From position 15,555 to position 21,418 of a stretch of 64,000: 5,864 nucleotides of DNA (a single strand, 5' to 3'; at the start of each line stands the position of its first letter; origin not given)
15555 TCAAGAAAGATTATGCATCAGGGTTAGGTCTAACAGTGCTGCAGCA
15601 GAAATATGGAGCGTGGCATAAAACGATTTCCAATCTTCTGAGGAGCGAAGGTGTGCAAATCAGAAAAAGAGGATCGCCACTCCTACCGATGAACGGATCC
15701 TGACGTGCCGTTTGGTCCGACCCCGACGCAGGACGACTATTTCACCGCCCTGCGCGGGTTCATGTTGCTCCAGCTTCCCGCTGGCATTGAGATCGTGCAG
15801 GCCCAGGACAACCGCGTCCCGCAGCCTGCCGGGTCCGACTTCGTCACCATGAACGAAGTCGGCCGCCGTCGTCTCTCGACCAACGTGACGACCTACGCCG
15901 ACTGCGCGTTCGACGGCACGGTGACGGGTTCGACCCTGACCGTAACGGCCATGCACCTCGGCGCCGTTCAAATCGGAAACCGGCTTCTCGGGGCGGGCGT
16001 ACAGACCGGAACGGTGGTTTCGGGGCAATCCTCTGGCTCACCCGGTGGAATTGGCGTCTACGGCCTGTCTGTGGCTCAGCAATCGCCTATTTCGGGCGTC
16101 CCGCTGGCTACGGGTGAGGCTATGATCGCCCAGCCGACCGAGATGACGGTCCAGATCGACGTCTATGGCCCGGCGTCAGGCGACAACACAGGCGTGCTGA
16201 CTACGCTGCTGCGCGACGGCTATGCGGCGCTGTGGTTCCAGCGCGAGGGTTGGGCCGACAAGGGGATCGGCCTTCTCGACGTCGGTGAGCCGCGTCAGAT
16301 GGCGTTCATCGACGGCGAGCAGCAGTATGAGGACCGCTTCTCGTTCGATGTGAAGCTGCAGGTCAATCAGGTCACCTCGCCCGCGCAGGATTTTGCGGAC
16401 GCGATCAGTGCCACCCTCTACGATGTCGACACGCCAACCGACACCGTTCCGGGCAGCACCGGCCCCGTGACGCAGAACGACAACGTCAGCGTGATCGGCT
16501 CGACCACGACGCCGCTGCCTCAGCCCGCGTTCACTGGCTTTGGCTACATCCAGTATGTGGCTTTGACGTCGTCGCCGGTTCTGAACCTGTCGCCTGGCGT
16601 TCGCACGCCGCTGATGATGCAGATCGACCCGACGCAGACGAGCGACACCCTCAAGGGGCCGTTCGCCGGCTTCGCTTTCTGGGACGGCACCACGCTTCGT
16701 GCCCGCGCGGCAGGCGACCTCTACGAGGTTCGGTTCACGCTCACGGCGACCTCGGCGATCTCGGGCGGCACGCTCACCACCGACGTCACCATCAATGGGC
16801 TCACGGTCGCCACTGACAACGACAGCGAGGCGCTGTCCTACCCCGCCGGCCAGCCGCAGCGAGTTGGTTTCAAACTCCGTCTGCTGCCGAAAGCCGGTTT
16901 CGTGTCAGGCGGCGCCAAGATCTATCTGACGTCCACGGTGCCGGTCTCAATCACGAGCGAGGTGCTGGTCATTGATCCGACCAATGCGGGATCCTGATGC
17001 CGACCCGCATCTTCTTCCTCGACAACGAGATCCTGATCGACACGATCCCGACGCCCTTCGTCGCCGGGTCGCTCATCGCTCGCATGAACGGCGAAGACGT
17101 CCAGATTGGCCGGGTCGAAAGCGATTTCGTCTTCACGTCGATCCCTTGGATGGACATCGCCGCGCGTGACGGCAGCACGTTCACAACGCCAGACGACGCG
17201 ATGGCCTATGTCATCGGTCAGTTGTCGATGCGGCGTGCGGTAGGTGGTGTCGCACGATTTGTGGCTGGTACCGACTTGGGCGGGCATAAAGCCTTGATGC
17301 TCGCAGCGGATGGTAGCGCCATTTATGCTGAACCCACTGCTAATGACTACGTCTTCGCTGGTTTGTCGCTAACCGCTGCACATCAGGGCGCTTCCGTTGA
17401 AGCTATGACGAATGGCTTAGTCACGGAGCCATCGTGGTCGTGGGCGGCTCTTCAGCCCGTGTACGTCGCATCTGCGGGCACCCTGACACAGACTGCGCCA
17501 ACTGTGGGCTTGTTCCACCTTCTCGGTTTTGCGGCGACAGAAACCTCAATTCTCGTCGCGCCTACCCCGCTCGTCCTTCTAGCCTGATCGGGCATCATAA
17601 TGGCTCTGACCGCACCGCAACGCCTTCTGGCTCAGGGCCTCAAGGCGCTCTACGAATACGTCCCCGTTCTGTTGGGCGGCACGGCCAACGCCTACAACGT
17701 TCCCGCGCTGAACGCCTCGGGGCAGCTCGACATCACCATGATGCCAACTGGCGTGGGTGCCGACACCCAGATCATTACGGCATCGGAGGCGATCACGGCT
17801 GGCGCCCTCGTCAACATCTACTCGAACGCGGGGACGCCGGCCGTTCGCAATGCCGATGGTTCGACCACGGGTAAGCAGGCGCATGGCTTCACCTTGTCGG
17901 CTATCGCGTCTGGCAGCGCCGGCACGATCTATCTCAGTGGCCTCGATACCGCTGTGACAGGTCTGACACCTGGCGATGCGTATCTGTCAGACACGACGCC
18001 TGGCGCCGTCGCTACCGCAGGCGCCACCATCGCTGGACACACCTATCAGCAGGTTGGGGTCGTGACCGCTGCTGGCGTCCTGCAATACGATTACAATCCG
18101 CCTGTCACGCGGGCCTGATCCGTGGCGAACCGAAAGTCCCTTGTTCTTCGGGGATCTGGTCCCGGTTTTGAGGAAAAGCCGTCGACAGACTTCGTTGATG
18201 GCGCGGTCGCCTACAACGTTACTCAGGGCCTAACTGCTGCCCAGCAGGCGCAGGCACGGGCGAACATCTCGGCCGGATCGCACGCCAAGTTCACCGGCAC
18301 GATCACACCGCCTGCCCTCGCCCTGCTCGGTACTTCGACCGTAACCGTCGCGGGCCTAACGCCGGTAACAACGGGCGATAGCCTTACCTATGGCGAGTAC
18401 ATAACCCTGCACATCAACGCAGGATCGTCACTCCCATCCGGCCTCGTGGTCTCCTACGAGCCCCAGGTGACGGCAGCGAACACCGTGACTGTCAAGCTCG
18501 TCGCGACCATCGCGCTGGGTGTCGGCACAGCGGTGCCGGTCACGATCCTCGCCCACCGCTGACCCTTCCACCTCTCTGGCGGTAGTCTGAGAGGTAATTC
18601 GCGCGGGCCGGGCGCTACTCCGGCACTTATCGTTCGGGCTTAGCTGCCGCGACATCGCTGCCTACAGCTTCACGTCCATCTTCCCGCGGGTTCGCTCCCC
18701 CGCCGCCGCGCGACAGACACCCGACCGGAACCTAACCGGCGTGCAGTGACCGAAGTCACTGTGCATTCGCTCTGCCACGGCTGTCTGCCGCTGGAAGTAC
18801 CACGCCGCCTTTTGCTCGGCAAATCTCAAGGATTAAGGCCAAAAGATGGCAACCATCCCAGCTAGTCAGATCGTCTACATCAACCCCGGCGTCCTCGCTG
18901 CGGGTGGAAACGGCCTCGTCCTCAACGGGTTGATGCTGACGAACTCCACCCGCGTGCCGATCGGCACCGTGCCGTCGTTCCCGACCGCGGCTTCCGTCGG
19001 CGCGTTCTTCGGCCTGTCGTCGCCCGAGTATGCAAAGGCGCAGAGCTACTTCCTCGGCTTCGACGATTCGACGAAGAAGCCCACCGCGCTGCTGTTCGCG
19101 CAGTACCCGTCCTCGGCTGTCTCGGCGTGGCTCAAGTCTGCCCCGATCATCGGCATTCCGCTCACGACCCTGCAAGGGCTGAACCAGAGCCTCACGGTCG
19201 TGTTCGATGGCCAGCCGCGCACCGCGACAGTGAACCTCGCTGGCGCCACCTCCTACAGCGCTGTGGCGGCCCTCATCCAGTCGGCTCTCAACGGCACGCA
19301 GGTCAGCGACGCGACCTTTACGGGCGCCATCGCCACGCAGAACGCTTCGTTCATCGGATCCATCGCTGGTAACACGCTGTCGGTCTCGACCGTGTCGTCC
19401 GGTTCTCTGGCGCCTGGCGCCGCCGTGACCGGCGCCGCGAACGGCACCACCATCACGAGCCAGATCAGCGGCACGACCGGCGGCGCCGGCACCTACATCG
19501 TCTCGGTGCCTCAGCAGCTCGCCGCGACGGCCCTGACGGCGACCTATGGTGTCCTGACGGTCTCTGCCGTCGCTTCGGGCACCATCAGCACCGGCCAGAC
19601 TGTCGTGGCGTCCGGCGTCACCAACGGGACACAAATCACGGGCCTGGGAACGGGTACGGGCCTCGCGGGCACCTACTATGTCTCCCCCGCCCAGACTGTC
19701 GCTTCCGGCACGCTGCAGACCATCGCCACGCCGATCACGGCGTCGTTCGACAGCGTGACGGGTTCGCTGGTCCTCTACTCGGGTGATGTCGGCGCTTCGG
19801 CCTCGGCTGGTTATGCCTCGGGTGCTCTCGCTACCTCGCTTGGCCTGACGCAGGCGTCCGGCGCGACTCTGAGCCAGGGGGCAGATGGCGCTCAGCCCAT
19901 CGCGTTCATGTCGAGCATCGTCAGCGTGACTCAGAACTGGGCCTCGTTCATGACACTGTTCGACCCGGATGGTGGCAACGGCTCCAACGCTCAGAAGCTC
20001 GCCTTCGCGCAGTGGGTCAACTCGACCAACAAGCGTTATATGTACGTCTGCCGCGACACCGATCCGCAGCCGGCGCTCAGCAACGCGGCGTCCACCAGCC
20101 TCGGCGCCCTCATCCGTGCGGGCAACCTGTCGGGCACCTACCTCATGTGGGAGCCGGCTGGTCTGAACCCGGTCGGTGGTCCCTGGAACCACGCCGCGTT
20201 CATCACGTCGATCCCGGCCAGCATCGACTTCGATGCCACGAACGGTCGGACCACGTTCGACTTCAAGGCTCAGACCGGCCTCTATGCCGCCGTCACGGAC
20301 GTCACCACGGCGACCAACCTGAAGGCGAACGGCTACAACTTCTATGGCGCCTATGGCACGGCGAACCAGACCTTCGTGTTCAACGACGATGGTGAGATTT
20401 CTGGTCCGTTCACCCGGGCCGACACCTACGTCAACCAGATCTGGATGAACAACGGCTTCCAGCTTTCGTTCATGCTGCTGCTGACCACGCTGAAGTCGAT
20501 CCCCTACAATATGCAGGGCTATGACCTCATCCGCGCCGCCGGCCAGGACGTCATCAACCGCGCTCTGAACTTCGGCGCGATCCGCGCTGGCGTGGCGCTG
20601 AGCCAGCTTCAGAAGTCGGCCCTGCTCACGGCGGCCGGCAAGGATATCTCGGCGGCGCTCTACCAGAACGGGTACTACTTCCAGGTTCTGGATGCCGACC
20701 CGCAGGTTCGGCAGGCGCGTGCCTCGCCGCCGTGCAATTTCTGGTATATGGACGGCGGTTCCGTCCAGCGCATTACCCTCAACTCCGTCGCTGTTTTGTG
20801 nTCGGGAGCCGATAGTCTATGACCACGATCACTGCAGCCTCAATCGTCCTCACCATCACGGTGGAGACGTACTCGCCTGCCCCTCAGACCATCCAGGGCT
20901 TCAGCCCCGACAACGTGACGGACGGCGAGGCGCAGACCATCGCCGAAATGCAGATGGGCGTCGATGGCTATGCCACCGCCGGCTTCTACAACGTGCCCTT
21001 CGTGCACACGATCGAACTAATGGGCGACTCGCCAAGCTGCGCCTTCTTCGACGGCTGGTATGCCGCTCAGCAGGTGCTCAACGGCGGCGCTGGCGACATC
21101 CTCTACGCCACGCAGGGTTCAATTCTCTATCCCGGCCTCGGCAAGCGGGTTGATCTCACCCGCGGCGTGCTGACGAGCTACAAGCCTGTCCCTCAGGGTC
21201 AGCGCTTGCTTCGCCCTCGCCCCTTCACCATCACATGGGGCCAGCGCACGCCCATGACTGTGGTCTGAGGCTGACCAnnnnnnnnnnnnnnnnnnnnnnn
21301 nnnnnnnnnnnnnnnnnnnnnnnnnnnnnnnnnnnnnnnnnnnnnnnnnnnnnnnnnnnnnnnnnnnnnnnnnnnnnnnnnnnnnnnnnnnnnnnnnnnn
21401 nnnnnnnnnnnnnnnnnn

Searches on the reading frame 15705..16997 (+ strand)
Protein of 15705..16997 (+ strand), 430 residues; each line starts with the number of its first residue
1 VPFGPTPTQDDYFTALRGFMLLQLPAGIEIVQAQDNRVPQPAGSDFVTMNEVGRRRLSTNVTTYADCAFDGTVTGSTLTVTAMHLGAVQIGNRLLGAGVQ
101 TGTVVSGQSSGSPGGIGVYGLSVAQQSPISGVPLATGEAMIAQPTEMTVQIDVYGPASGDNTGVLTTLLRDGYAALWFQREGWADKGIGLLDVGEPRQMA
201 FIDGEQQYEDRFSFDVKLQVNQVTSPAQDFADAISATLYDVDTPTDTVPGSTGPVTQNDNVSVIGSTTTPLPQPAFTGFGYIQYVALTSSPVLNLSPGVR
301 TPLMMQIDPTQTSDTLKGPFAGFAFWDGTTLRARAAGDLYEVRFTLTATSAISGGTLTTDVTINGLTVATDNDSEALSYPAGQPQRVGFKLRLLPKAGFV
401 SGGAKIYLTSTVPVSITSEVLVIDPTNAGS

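Call 10: search_protein_families(library=pfam, proteins=[window:15705-16997:+], max_evalue=0.01)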
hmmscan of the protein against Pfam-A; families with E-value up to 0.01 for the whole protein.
window:15705-16997:+ (430 aa): 1 family
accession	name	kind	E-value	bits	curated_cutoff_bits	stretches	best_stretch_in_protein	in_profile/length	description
PF23961.1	Phage_tail_terminator_9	-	4.1e-22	79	27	1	119-236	35-147/153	Phage neck terminator protein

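Call 11: search_protein_families(library=phrogs, proteins=[window:15705-16997:+], max_evalue=0.001)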
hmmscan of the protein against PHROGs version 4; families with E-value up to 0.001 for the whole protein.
window:15705-16997:+ (430 aa): 2 families
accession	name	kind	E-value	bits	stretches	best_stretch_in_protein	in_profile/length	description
phrog_1876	-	unknown function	2.3e-38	132.5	2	137-242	68-169/172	-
phrog_8270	-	unknown function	9.5e-06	26.6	1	275-411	34-177/196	-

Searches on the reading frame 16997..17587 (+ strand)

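Call 10: search_protein_families(library=pfam, proteins=[window:16997-17587:+], max_evalue=0.01)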
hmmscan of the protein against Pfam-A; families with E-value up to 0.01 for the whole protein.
window:16997-17587:+ (196 aa): 0 families

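Call 11: search_protein_families(library=phrogs, proteins=[window:16997-17587:+], max_evalue=0.001)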
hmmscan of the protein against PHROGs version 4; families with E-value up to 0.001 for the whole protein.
window:16997-17587:+ (196 aa): 2 families
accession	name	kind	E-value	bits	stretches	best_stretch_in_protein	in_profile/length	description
phrog_4368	-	unknown function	5.6e-14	52.1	1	21-193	67-236/840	-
phrog_30025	-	unknown function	9.4e-07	29.9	1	88-188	132-234/241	-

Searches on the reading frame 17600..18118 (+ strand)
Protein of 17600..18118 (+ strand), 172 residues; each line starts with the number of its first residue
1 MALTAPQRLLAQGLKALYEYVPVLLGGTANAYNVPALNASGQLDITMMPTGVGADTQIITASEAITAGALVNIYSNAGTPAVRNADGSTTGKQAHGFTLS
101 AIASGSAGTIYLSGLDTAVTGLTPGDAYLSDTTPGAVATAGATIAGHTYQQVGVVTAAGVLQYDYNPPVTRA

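Call 10: search_protein_families(library=pfam, proteins=[window:17600-18118:+], max_evalue=0.01)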
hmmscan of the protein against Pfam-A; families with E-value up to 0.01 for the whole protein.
window:17600-18118:+ (172 aa): 0 families

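Call 11: search_protein_families(library=phrogs, proteins=[window:17600-18118:+], max_evalue=0.001)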
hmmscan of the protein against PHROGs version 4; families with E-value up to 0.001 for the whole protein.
window:17600-18118:+ (172 aa): 1 family
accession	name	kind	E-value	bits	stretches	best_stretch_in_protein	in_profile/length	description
phrog_4368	-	unknown function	6.4e-10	38.7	1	33-168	103-235/840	-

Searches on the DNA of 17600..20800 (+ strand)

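Call 8: search_dna_similar(query=window:17600-20800:+, collection=phages, mode=near, max_rows=30)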
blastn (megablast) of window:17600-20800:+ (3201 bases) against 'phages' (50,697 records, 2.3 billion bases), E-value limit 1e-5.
No match.

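Call 77: search_rna_families(source=window, start=18540, end=18860, threshold=evalue, max_evalue=10)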
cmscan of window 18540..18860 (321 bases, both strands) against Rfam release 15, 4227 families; matches with E-value up to 10: 4.
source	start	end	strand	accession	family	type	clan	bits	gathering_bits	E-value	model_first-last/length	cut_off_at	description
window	18594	18653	-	RF00118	rydB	Gene; sRNA;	-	14.3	50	1.8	1-61/61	no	rydB RNA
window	18544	18618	-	RF01322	CRISPR-DR9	Gene; CRISPR;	-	13.7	45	3.9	1-37/37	no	CRISPR RNA direct repeat element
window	18548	18633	+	RF02631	Hrs13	Gene; sRNA;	-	11.8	52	3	1-82/82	no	Hfq-regulated sRNA 13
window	18618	18660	+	RF00223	IRES_Bip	Cis-reg; IRES;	-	6.9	40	4.2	1-263/263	no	bip internal ribosome entry site (IRES)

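Call 110: build_rna_model(alignment_id=A4)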
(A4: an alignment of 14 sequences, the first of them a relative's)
Model R1 built from alignment A4 (14 sequences, 159 columns); structure: RNAalifold consensus.
model positions 133; base pairs 20; branch points 1; effective number of sequences 4.2; information 0.59 bits per position. Calibrated on 0.2 Mb of random sequence (short: E-values are rough).
structure used (alignment columns):
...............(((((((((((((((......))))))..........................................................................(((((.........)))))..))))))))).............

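Call 111: search_with_rna_model(model_id=R1, sources=[window, L147, L149, L150, L151, L153, L154, L155, L156, L157, L158, L160, L001, L002, L003, L004, L005, L006, L008, L013, L016, L017, L019, L087, L082, L280, L281, L382, L383, L384], max_evalue=1)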
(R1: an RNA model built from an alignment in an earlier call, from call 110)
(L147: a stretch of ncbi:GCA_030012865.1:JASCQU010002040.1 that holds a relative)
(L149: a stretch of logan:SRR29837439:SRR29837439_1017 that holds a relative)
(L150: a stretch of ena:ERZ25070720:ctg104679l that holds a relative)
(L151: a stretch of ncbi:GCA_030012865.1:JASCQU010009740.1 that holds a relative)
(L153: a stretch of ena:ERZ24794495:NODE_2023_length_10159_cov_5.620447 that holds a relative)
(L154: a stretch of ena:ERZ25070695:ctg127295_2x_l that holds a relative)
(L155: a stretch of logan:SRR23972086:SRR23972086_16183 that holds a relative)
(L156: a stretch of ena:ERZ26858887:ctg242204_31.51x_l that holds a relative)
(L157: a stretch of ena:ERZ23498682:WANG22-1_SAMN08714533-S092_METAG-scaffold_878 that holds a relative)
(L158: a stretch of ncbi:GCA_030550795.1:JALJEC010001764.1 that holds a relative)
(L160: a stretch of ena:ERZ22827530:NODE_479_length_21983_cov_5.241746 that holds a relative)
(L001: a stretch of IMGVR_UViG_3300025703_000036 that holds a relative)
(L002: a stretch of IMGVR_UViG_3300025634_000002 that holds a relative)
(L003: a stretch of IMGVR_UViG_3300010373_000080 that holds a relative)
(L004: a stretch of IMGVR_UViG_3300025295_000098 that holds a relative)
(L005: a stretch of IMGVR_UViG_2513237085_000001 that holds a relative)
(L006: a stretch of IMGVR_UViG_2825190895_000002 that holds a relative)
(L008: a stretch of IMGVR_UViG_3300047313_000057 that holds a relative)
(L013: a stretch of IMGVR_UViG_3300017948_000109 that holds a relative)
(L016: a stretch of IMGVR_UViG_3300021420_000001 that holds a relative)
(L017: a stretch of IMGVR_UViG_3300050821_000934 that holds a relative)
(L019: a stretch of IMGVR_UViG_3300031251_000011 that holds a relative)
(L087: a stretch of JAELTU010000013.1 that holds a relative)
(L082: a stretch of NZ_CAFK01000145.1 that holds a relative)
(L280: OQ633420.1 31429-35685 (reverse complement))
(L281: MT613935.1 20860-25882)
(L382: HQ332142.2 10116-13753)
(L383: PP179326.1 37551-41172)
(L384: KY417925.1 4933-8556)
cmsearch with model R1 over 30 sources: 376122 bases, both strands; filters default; matches with E-value up to 1: 10.
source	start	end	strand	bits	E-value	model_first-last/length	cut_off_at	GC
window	18589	18723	+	71.8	5.2e-14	1-133/133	no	0.68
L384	1666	1839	+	55.9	2.2e-10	1-133/133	no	0.56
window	40358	40528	+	54.1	5.5e-10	1-133/133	no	0.65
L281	2420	2537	+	48.8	8.6e-09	1-133/133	no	0.58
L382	1725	1842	+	29.3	0.00023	1-133/133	no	0.66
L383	1720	1839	+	26.5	0.00098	1-133/133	no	0.56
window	43388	43545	-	25.2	0.0019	1-133/133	no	0.61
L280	1552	1638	+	25.1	0.002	1-133/133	no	0.64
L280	1732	1754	+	23.5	0.0047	91-113/133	no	0.65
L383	1589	1654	+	18.5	0.065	1-133/133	no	0.61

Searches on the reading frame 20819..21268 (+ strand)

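Call 10: search_protein_families(library=pfam, proteins=[window:20819-21268:+], max_evalue=0.01)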
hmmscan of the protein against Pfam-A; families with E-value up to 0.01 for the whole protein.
window:20819-21268:+ (149 aa): 1 family
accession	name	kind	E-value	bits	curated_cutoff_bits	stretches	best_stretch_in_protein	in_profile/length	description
PF22764.1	E217_Gp32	-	4.9e-16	59.1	27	1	3-142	2-142/144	Tail fiber protein gp32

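Call 11: search_protein_families(library=phrogs, proteins=[window:20819-21268:+], max_evalue=0.001)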
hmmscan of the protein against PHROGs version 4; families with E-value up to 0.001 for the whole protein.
window:20819-21268:+ (149 aa): 2 families
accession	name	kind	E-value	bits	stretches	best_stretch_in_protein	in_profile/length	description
phrog_1964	-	head and packaging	3.8e-34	118.9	1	2-147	4-144/146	virion structural protein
phrog_280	-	head and packaging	0.00031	21.7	1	1-93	3-90/143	virion structural protein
